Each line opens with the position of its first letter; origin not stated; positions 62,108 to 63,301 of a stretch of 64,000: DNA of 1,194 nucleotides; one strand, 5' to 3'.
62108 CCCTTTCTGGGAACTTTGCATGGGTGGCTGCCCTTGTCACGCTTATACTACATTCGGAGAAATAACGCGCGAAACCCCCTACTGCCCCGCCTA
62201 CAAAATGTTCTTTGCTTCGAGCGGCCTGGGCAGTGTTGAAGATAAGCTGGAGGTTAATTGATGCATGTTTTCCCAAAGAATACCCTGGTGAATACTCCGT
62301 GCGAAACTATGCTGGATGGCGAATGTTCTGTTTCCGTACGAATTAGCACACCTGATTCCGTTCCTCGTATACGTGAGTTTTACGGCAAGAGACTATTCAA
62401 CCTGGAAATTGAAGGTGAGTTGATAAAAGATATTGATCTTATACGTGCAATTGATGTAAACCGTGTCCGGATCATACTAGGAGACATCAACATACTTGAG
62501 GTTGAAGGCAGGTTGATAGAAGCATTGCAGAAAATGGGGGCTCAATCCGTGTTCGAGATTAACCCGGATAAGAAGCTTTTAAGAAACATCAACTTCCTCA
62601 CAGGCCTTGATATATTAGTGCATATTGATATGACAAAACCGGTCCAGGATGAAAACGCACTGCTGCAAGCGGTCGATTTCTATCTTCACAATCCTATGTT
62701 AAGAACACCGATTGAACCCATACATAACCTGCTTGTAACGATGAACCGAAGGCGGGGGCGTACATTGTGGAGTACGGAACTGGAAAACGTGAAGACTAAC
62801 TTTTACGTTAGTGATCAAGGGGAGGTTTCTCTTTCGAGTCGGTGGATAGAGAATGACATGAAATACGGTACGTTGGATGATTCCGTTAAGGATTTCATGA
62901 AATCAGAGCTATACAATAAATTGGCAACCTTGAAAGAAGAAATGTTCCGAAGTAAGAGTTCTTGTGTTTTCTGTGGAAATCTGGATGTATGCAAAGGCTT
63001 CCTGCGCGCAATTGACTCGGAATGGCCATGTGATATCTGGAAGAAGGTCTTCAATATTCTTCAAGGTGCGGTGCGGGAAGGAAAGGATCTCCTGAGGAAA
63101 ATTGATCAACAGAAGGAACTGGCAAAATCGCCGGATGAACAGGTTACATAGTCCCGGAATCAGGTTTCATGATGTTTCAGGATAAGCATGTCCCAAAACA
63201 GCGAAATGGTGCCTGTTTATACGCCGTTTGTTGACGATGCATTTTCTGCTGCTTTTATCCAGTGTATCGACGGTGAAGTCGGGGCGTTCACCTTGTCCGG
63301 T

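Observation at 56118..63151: Candidate new peptide-modification system: four rSAM domains around an aromatic-repeat peptide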

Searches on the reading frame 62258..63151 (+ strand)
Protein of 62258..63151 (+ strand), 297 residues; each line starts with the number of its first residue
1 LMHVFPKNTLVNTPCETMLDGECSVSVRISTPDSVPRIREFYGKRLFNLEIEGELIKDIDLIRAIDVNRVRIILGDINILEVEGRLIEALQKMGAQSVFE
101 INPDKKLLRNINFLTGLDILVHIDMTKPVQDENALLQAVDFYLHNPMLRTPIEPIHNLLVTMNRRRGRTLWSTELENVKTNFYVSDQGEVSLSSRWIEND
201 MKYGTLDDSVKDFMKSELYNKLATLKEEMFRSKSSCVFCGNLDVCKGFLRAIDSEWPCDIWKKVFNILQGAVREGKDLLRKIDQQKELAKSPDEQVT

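Call 3: search_protein_families(library=pfam, proteins=[window:62258-63151:+], max_evalue=0.01)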
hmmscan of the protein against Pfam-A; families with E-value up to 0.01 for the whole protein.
window:62258-63151:+ (297 aa): 0 families

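Call 4: search_protein_families(library=ncbifam, proteins=[window:62258-63151:+], max_evalue=0.01)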
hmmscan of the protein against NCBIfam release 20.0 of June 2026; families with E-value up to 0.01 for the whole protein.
window:62258-63151:+ (297 aa): 1 family
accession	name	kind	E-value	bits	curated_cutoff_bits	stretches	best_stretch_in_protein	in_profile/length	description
TIGR04085.1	rSAM_more_4Fe4S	domain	0.0045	17.4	27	1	180-247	5-72/93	SPASM domain-containing protein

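Call 41: find_related_loci(query=A1, collection=genome_contigs, flank=8000)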
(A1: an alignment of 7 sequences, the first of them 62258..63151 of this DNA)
Query A1 (297 aa) in genome_contigs; peptide patterns used: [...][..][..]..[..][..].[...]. (x = any residue, [..] = any of these).
14 stretches matched a pattern; 2 encode a relative of the query (tblastn E <= 1e-3); 2 distinct loci.
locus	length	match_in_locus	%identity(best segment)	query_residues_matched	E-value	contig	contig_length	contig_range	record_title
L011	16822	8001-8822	29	5-280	7e-45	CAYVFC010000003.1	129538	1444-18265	MAG TPA_asm: uncultured Sandaracinaceae bacterium isolate binchicken_co178_212 genome assembly, contig: NODE_253_length_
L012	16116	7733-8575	38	5-288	4e-62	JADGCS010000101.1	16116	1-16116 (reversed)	MAG: Deltaproteobacteria bacterium isolate nXXbin1 nXX_bin1_NODE_101_length_16116_cov_2.828194, whole genome shotgun seq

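Call 43: search_protein_representatives(alignment_id=A1)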
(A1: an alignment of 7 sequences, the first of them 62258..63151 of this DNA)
Query: 7 sequences, 284 profile positions. Proteins with E-value up to 0.001 (for the whole library): 447; up to 1e-10: 242; up to 1e-30: 47. The best 150 are listed.
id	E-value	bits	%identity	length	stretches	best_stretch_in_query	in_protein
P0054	1.8e-109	381.6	-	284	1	1-280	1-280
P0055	3.0e-102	358.0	-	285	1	1-283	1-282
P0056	2.7e-95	335.2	-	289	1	1-280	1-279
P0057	5.1e-91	321.1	-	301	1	1-280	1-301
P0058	3.5e-89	315.1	-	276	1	1-277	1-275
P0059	1.9e-88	312.7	-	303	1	1-280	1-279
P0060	3.3e-88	311.9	-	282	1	3-282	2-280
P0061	1.0e-86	307.0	-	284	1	1-282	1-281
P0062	4.8e-85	301.5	-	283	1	1-281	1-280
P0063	2.9e-82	292.4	-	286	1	1-283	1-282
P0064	1.9e-81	289.7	-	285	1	1-276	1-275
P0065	9.0e-81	287.5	-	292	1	1-283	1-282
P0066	3.5e-78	279.0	-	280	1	1-279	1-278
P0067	1.5e-77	277.0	-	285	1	4-282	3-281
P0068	3.0e-75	269.4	-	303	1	5-280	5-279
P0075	8.6e-67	241.6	-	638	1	1-277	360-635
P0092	1.2e-38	149.3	-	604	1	55-277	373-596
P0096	4.7e-32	127.6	-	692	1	5-270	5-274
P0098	3.0e-31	125.0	-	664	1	77-270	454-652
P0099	4.3e-31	124.5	-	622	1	65-282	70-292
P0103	3.4e-30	121.6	-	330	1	66-276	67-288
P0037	4.4e-27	111.3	-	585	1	69-247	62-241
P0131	1.0e-24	103.6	-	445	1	62-270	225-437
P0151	1.1e-20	90.4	-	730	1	128-270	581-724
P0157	1.2e-19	86.9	-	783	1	20-274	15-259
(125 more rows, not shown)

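Call 44: search_protein_families(library=ncbifam, proteins=[P0075, P0092, P0096, P0098, P0099, P0131, P0103, P0151, P0157], max_evalue=0.00001)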
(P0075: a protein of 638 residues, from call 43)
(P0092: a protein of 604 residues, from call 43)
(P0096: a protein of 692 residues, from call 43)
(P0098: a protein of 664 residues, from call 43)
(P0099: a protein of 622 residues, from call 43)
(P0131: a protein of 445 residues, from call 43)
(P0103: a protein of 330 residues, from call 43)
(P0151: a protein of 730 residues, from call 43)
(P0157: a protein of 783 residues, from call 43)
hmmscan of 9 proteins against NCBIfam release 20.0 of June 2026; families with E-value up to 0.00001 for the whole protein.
P0075 (638 aa): 31 families (the best 25 are shown)
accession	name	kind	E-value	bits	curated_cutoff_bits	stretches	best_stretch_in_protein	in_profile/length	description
TIGR04347.1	pseudo_SAM_Halo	equivalog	1.8e-18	67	525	1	11-184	45-217/390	TIGR04347 family pseudo-SAM/SPASM protein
TIGR04546.1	rSAM_ahbC_deAc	equivalog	3e-18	65.8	650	1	10-187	45-221/390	12,18-didecarboxysiroheme deacetylase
NF038332.1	rSAM_rare_HxsC4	exception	5.6e-18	65.2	500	1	6-211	16-227/335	radical SAM protein HxsC4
TIGR04051.1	rSAM_NirJ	equivalog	4.9e-17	61.9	515.45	1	11-188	9-185/354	heme d1 biosynthesis radical SAM protein NirJ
TIGR04054.1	rSAM_NirJ1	equivalog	6e-16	58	650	1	10-177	42-208/387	putative heme d1 biosynthesis radical SAM protein NirJ1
TIGR04103.1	rSAM_nif11_3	equivalog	1.3e-15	56.9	725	1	10-204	11-203/412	nif11-class peptide radical SAM maturase 3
TIGR02668.1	moaA_archaeal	equivalog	2.8e-14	52.8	325.25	1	8-177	14-185/303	GTP 3',8-cyclase MoaA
TIGR04466.1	rSAM_BlsE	equivalog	4.6e-14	52.6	400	1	8-173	7-169/327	cytosylglucuronate decarboxylase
TIGR02109.1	PQQ_syn_pqqE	equivalog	2.6e-13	49.6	381.35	1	10-164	13-167/358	pyrroloquinoline quinone biosynthesis protein PqqE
NF001199.0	PRK00164.2-1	equivalog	1.4e-11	44.1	231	1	7-180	15-189/308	GTP 3',8-cyclase MoaA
TIGR03962.1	mycofact_rSAM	equivalog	1.6e-11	44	265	1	13-168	21-175/339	mycofactocin radical SAM maturase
TIGR03977.1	rSAM_pair_HxsC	equivalog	1.6e-11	43.7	267.9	1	5-166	26-190/292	His-Xaa-Ser system radical SAM maturase HxsC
TIGR04545.1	rSAM_ahbD_hemeb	equivalog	2.2e-11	43.8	500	1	10-162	6-158/339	heme b synthase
TIGR04303.1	GeoRSP_rSAM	equivalog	2.3e-11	43.8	400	1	15-168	12-166/325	GeoRSP system radical SAM/SPASM protein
TIGR04317.1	W_rSAM_matur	equivalog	2.7e-11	43.2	380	1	8-175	8-180/349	tungsten cofactor oxidoreductase radical SAM maturase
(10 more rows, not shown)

P0092 (604 aa): 32 families (the best 25 are shown)
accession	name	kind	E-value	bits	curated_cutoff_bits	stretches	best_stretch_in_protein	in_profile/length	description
NF038332.1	rSAM_rare_HxsC4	exception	1.2e-22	80.5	500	1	10-200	18-214/335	radical SAM protein HxsC4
TIGR04347.1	pseudo_SAM_Halo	equivalog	1.5e-17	64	525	1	12-205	44-236/390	TIGR04347 family pseudo-SAM/SPASM protein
TIGR02109.1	PQQ_syn_pqqE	equivalog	2e-17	63.2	381.35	1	11-199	12-201/358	pyrroloquinoline quinone biosynthesis protein PqqE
TIGR04051.1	rSAM_NirJ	equivalog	3.4e-17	62.5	515.45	1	15-203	11-198/354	heme d1 biosynthesis radical SAM protein NirJ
TIGR04133.1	rSAM_w_lipo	hypoth_equivalog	2.7e-15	56.1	425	1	15-202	33-223/350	TIGR04133 family radical SAM/SPASM protein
TIGR04545.1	rSAM_ahbD_hemeb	equivalog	2.5e-14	53.5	500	1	13-204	7-198/339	heme b synthase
TIGR03962.1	mycofact_rSAM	equivalog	2.9e-14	53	265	1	4-186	10-190/339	mycofactocin radical SAM maturase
TIGR04546.1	rSAM_ahbC_deAc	equivalog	4.7e-14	52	650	1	12-189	45-221/390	12,18-didecarboxysiroheme deacetylase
TIGR03977.1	rSAM_pair_HxsC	equivalog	4.8e-14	51.9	267.9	1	8-230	27-258/292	His-Xaa-Ser system radical SAM maturase HxsC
TIGR04317.1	W_rSAM_matur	equivalog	7e-14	51.7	380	1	12-140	10-136/349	tungsten cofactor oxidoreductase radical SAM maturase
TIGR04053.2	TIGR04053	equivalog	2.6e-13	50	395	1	4-193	6-198/366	TIGR04053 family radical SAM/SPASM domain-containing protein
TIGR02666.1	moaA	equivalog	4.2e-13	49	284.05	1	12-157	16-168/336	GTP 3',8-cyclase MoaA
TIGR02668.1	moaA_archaeal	equivalog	1.6e-12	47.1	325.25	1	11-170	15-175/303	GTP 3',8-cyclase MoaA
TIGR04054.1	rSAM_NirJ1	equivalog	3.4e-12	45.7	650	1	12-202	42-231/387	putative heme d1 biosynthesis radical SAM protein NirJ1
TIGR04103.1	rSAM_nif11_3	equivalog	4.9e-12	45.2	725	1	12-196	11-193/412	nif11-class peptide radical SAM maturase 3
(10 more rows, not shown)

P0096 (692 aa): 41 families (the best 25 are shown)
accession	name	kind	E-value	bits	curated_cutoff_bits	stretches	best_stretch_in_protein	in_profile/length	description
TIGR04115.1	rSAM_Cxxx_rpt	equivalog_domain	1.2e-142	475.6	350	1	322-679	2-359/359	radical SAM peptide maturase, CXXX-repeat target family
NF047865.1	rSAM_PapB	equivalog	1.7e-53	182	340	1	324-646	5-317/330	PapB family radical SAM/SPASM ranthipeptide maturase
TIGR04064.1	rSAM_nif11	equivalog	1.4e-33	116.3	518.7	1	310-594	66-357/459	nif11-like peptide radical SAM maturase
TIGR04068.1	rSAM_ocin_clost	equivalog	1.5e-33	116.4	500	2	321-488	83-245/462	Cys-rich peptide radical SAM maturase CcpM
TIGR03906.1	quino_hemo_SAM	equivalog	1.9e-30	106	453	1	318-481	88-247/467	quinohemoprotein amine dehydrogenase maturation protein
TIGR03974.1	rSAM_six_Cys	equivalog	1.1e-25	90.5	425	1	321-670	96-439/451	thioether cross-link-forming SCIFF peptide maturase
NF040492.1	not_ScfB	exception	1.1e-22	80.6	855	1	318-594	91-369/450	ScfB-related radical SAM/SPASM orphan maturase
TIGR04280.1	geopep_mat_rSAM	hypoth_equivalog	1.8e-22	79.9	400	1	317-614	79-364/428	geopeptide radical SAM maturase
NF035951.1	rSAM_RumMC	equivalog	1e-20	74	720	1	320-484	110-268/510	RumMC family radical SAM sactipeptide maturase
TIGR03978.1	rSAM_paired_1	equivalog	1.3e-19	70.3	370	1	307-508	68-262/466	His-Xaa-Ser system radical SAM maturase HxsB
TIGR04463.1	rSAM_vs_C_rich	equivalog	3.3e-17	62.4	525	1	318-522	78-275/438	TIGR04463 family radical SAM/SPASM RiPP maturase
NF038170.1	lachnocin_rSAM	equivalog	1.2e-16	60.7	550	1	322-473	76-221/440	lachnocin radical SAM maturase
NF041707.1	rSAM_YhhB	equivalog_domain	2.4e-16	59.6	445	1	328-474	8-151/369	cyclophane-forming radical SAM/SPASM peptide maturase YhhB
NF038107.1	rSAM_NF038107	equivalog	8.8e-16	57.7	600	1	320-473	83-231/444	Cys-every-fifth radical SAM/SPASM peptide maturase CefB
TIGR04148.1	GG_samocin_CFB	equivalog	6.2e-14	52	300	1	322-473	17-168/411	radical SAM peptide maturase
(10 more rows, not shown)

P0098 (664 aa): 16 families
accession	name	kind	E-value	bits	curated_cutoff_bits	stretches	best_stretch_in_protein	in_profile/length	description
NF041298.1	rSAM_mat_DynA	equivalog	2.9e-38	131.8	450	1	1-332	28-354/356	dynobactin maturation radical SAM/SPASM protein DynA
TIGR03942.1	sulfatase_rSAM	equivalog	9.2e-36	123.7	349.45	1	13-331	43-357/363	anaerobic sulfatase maturase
TIGR04083.1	rSAM_pep_methan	hypoth_equivalog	9e-29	100.5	300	1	15-333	37-345/376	TIGR04083 family peptide-modifying radical SAM enzyme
NF038005.1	rSAM_mat_DarE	equivalog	1.6e-28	99.7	650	1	7-306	105-407/432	darobactin maturation radical SAM/SPASM protein DarE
NF041300.1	rSAM_mat_DarW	exception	7.1e-21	74.5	650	1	15-307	80-374/415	radical SAM/SPASM peptide maturase DarW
NF041707.1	rSAM_YhhB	equivalog_domain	3.8e-20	72.1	445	1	1-332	36-366/369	cyclophane-forming radical SAM/SPASM peptide maturase YhhB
TIGR04163.1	rSAM_cobopep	equivalog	3.6e-18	65.5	375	1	3-326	96-414/428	peptide-modifying radical SAM enzyme CbpB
NF010321.0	PRK13758.1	equivalog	4.2e-18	65.6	441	1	22-331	56-362/370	anaerobic sulfatase-maturase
NF041718.1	rSAM_phane_AMC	equivalog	4.2e-16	58.9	425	1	22-319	52-348/362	cyclophane-forming radical SAM peptide maturase AmcB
NF010308.0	PRK13745.1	equivalog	2.4e-15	56.4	484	1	11-318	54-372/412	anaerobic sulfatase-maturation protein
TIGR04085.1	rSAM_more_4Fe4S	domain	1.1e-14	54.6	27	1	227-312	1-87/93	SPASM domain-containing protein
TIGR04269.1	SAM_SPASM_FxsB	subfamily_domain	1.8e-14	53.6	370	1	1-322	36-356/363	FxsB family cyclophane-forming radical SAM/SPASM peptide maturase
TIGR03906.1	quino_hemo_SAM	equivalog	1e-11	44.2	453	1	229-318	349-434/467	quinohemoprotein amine dehydrogenase maturation protein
TIGR04261.1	rSAM_GlyRichRpt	subfamily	1.8e-11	43.7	310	1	23-149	45-176/363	cyclophane-forming radical SAM/SPASM peptide maturase GrrM/OscB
NF047865.1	rSAM_PapB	equivalog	5e-07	29.3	340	0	230-310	252-327/330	PapB family radical SAM/SPASM ranthipeptide maturase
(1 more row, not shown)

P0099 (622 aa): 21 families
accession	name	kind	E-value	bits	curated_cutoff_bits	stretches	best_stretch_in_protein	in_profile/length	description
TIGR04051.1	rSAM_NirJ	equivalog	1.9e-16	60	515.45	1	332-519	11-197/354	heme d1 biosynthesis radical SAM protein NirJ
TIGR03977.1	rSAM_pair_HxsC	equivalog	2e-15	56.4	267.9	1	326-548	28-259/292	His-Xaa-Ser system radical SAM maturase HxsC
TIGR04054.1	rSAM_NirJ1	equivalog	3.2e-15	55.6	650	1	320-484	32-196/387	putative heme d1 biosynthesis radical SAM protein NirJ1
NF038332.1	rSAM_rare_HxsC4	exception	1.8e-14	53.6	500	1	329-480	20-176/335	radical SAM protein HxsC4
TIGR04347.1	pseudo_SAM_Halo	equivalog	2.5e-14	53.4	525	1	325-486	39-200/390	TIGR04347 family pseudo-SAM/SPASM protein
TIGR04055.1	rSAM_NirJ2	equivalog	2.9e-14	53.3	500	1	331-524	8-200/326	putative heme d1 biosynthesis radical SAM protein NirJ2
TIGR04545.1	rSAM_ahbD_hemeb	equivalog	9.9e-14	51.5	500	1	330-496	7-173/339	heme b synthase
TIGR04053.2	TIGR04053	equivalog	2.1e-13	50.2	395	1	328-484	13-172/366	TIGR04053 family radical SAM/SPASM domain-containing protein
TIGR04546.1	rSAM_ahbC_deAc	equivalog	5e-13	48.6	650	1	326-484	41-199/390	12,18-didecarboxysiroheme deacetylase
TIGR03913.1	rad_SAM_trio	equivalog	2.5e-12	45.9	591.75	1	327-516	23-210/477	GDL motif peptide-associated radical SAM/SPASM maturase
TIGR02109.1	PQQ_syn_pqqE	equivalog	1.3e-11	44.1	381.35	1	321-516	5-200/358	pyrroloquinoline quinone biosynthesis protein PqqE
TIGR02668.1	moaA_archaeal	equivalog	1.8e-11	43.6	325.25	1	328-487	15-175/303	GTP 3',8-cyclase MoaA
TIGR02666.1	moaA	equivalog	1.9e-10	40.2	284.05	1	329-484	16-179/336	GTP 3',8-cyclase MoaA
NF001199.0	PRK00164.2-1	equivalog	7.5e-10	38.4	231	1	328-484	17-174/308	GTP 3',8-cyclase MoaA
TIGR04103.1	rSAM_nif11_3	equivalog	2.4e-08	33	725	1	327-512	9-192/412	nif11-class peptide radical SAM maturase 3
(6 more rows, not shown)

P0131 (445 aa): 5 families
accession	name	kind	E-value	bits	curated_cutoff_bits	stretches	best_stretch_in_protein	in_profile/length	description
NF041298.1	rSAM_mat_DynA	equivalog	9.6e-15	54.4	450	1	36-146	246-353/356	dynobactin maturation radical SAM/SPASM protein DynA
TIGR04085.1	rSAM_more_4Fe4S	domain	8.4e-14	51.8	27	1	45-121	5-81/93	SPASM domain-containing protein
NF038005.1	rSAM_mat_DarE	equivalog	1.2e-10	40.8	650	1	45-118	331-404/432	darobactin maturation radical SAM/SPASM protein DarE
TIGR03942.1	sulfatase_rSAM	equivalog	1.5e-10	40.7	349.45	1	6-145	218-356/363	anaerobic sulfatase maturase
NF041300.1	rSAM_mat_DarW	exception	1e-06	27.9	650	1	14-121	266-373/415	radical SAM/SPASM peptide maturase DarW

P0103 (330 aa): 0 families

P0151 (730 aa): 21 families
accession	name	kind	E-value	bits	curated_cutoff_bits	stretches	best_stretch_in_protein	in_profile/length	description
NF041298.1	rSAM_mat_DynA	equivalog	4.1e-50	170.7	450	1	4-354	4-351/356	dynobactin maturation radical SAM/SPASM protein DynA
TIGR03942.1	sulfatase_rSAM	equivalog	7.4e-46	156.9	349.45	1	4-354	3-355/363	anaerobic sulfatase maturase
TIGR04083.1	rSAM_pep_methan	hypoth_equivalog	2.1e-33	115.7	300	1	3-353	2-340/376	TIGR04083 family peptide-modifying radical SAM enzyme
NF041300.1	rSAM_mat_DarW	exception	3.2e-28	98.7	650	1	3-330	43-372/415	radical SAM/SPASM peptide maturase DarW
NF038005.1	rSAM_mat_DarE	equivalog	7.4e-27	94.2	650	1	3-327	76-403/432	darobactin maturation radical SAM/SPASM protein DarE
NF041718.1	rSAM_phane_AMC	equivalog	1.4e-23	83.5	425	1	2-346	7-350/362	cyclophane-forming radical SAM peptide maturase AmcB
NF010321.0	PRK13758.1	equivalog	6.4e-22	78.2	441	1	3-351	6-357/370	anaerobic sulfatase-maturase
TIGR04261.1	rSAM_GlyRichRpt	subfamily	1.8e-19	70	310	1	6-347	2-351/363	cyclophane-forming radical SAM/SPASM peptide maturase GrrM/OscB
NF010308.0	PRK13745.1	equivalog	6.1e-19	68.2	484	1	3-352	15-381/412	anaerobic sulfatase-maturation protein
TIGR04085.1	rSAM_more_4Fe4S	domain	7.2e-15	55.2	27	1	253-342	2-93/93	SPASM domain-containing protein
NF041707.1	rSAM_YhhB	equivalog_domain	5.4e-14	51.9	445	1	4-354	5-363/369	cyclophane-forming radical SAM/SPASM peptide maturase YhhB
TIGR04163.1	rSAM_cobopep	equivalog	5.9e-14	51.6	375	1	4-178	67-238/428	peptide-modifying radical SAM enzyme CbpB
TIGR04269.1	SAM_SPASM_FxsB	subfamily_domain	1.1e-12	47.7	370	1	9-351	10-360/363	FxsB family cyclophane-forming radical SAM/SPASM peptide maturase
NF047865.1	rSAM_PapB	equivalog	2.5e-11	43.4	340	0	254-335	251-327/330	PapB family radical SAM/SPASM ranthipeptide maturase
TIGR03978.1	rSAM_paired_1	equivalog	7.7e-11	41.4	370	1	4-352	86-447/466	His-Xaa-Ser system radical SAM maturase HxsB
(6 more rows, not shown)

P0157 (783 aa): 2 families
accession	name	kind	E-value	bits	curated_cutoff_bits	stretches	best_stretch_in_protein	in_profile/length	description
NF050150.1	RiPP_MTase_ApyS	equivalog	2.6e-07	30.2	400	1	521-683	29-181/323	RiPP biosynthesis methyltransferase ApyS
TIGR04543.1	ketoArg_3Met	equivalog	4.7e-06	25.9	425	1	635-688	141-194/336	2-ketoarginine methyltransferase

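Call 45: predict_structure(alignment_id=A1)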
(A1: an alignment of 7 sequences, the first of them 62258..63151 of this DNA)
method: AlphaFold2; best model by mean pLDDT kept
length: 297 residues; sequences in the alignment: 7
mean_pLDDT: 71.6   pTM: 0.65
mean pLDDT of the five models: 71.6, 71.1, 69.1, 68.6, 63.3
residues with pLDDT >= 90: 37; 70-90: 144; 50-70: 61; < 50: 55
segments of 3 or more residues with pLDDT < 50: 146-150, 154-161, 163-170, 231-253, 294-297
pLDDT, mean of each block of 10 residues (from residue 1): 75 89 90 88 90 87 83 80 78 83 82 80 69 67 53 50 45 65 91 84 89 87 67 42 42 49 51 61 69 49
secondary structure, 60 per line:
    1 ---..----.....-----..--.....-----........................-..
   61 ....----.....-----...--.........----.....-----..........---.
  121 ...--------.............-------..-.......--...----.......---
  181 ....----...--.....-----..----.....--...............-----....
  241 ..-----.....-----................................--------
elements in order: E10-14 E24-28 H34-45 E46-52 H53-57 H59-64 E69-73 H84-92 E97-101 H107-116 E120-123 H132-144 H155-161 H171-177 E181-184 E189-191 H194-198 H210-214 H217-231 H237-242 H248-252 H258-289

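Call 50: fold_search(model_id=the predicted structure, library=pdb)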
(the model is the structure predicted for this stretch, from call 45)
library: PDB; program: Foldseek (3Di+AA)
matches with E <= 10: 1165; with E <= 0.001: 0
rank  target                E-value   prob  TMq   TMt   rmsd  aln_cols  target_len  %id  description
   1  5v1s_B                2.2e-03  1.00  0.46  0.34   8.7       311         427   14  Crystal structure of Streptococcus suis SuiB bound to S-adenosylmethionine (released 2017-08-30)
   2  3nav_B                3.8e-03  0.93  0.24  0.26  13.8       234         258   12  Crystal structure of an alpha subunit of tryptophan synthase from Vibrio cholerae O1 biovar El Tor str. N16961 (released 2010-06-30)
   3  5j6f_A                4.3e-03  1.00  0.29  0.25   5.1       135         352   16  Crystal structure of DAH7PS-CM complex from Geobacillus sp. with prephenate (released 2016-09-07)
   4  5v1s_A                4.3e-03  0.97  0.37  0.28  12.4       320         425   10  Crystal structure of Streptococcus suis SuiB bound to S-adenosylmethionine (released 2017-08-30)
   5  3nl5_A                4.8e-03  0.99  0.31  0.20   6.2       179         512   13  The Crystal Structure of Candida glabrata THI6, a Bifunctional Enzyme involved in Thiamin Biosyhthesis of Eukaryotes (released 2010-11-10)
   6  5v1q_B                4.8e-03  0.97  0.40  0.29   8.5       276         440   14  Crystal structure of Streptococcus suis SuiB (released 2017-08-30)
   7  3tfc_B                6.1e-03  0.98  0.29  0.27   9.1       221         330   11  1.95 Angstrom crystal structure of a bifunctional 3-deoxy-7-phosphoheptulonate synthase/chorismate mutase (aroA) from  (released 2011-08-31)
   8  8v09                  6.1e-03  0.90  0.25  0.28   7.7       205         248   11  Crystal Structure of the reconstruction of the ancestral triosephosphate isomerase of the last opisthokont common ancest (released 2024-09-04)
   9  5dlc_A                6.5e-03  1.00  0.32  0.37   5.9       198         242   12  X-ray Crystal Structure of a Pyridoxine 5-prime-phosphate synthase from Pseudomonas aeruginosa (released 2015-09-16)
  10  4k37_B                6.5e-03  0.99  0.45  0.37   8.2       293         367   12  Native anSMEcpe with bound AdoMet (released 2013-05-08)
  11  4grs_D                6.5e-03  0.97  0.32  0.30   9.1       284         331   10  Crystal structure of a chimeric DAH7PS (released 2013-02-06)
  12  5v1t_A                6.5e-03  0.96  0.39  0.29   8.6       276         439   12  Crystal structure of Streptococcus suis SuiB bound to precursor peptide SuiA (released 2017-08-30)
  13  8w06_C                7.8e-03  0.95  0.27  0.31   7.5       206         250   12  Crystal Structure of the reconstruction of the ancestral triosephosphate isomerase of the last opisthokont common ance (released 2024-09-04)
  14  3qpy_C                8.3e-03  1.00  0.31  0.35   5.7       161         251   14  Crystal structure of a mutant (K57A) of 3-deoxy-D-manno-octulosonate 8-phosphate synthase (KDO8PS) from Neisseria meni (released 2011-04-13)
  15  3qc3_A                8.3e-03  0.96  0.35  0.42   9.1       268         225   13  Crystal structure of a D-ribulose-5-phosphate-3-epimerase (NP_954699) from HOMO SAPIENS at 2.20 A resolution (released 2011-03-09)
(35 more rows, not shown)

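Call 69: search_protein_families(library=pfam, proteins=[L012:9894-10571:+], max_evalue=1)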
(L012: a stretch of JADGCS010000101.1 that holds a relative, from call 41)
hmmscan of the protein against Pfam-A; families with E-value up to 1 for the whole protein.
L012:9894-10571:+ (226 aa): 0 families

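Call 75: search_protein_families(library=ncbifam, proteins=[L012:9894-10571:+], max_evalue=10)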
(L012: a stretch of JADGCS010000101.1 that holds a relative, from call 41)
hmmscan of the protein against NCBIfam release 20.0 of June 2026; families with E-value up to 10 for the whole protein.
L012:9894-10571:+ (226 aa): 1 family
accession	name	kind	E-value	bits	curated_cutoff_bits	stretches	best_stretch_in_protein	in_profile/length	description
NF033849.1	ser_rich_anae_1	subfamily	0.52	7.5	650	1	74-205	386-460/1163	serine-rich protein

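Call 85: search_protein_families(library=padloc, proteins=[window:62258-63151:+], max_evalue=0.001)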
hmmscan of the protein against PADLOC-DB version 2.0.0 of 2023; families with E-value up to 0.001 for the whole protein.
window:62258-63151:+ (297 aa): 0 families

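Call 100: find_related_loci(query=A1, collection=metagenome_contigs, flank=8000)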
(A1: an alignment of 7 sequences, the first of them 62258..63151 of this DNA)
Query A1 (297 aa) in metagenome_contigs; peptide patterns used: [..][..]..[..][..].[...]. (x = any residue, [..] = any of these).
102 stretches matched a pattern; 8 encode a relative of the query (tblastn E <= 1e-3); 8 distinct loci.
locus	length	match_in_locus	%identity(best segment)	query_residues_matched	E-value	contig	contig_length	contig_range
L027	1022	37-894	45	2-290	5e-94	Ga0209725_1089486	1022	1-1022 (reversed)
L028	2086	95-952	43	2-290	1e-83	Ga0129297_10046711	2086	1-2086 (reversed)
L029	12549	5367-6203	42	2-283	7e-77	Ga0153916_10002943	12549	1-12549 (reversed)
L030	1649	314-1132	43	5-280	3e-79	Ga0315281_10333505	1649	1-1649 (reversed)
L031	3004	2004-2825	39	5-280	6e-74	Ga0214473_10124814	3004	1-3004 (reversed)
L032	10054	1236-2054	42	6-280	1e-67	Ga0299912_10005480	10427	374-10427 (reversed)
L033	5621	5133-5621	45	2-167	1e-42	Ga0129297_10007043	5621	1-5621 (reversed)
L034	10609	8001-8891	26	2-278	7e-30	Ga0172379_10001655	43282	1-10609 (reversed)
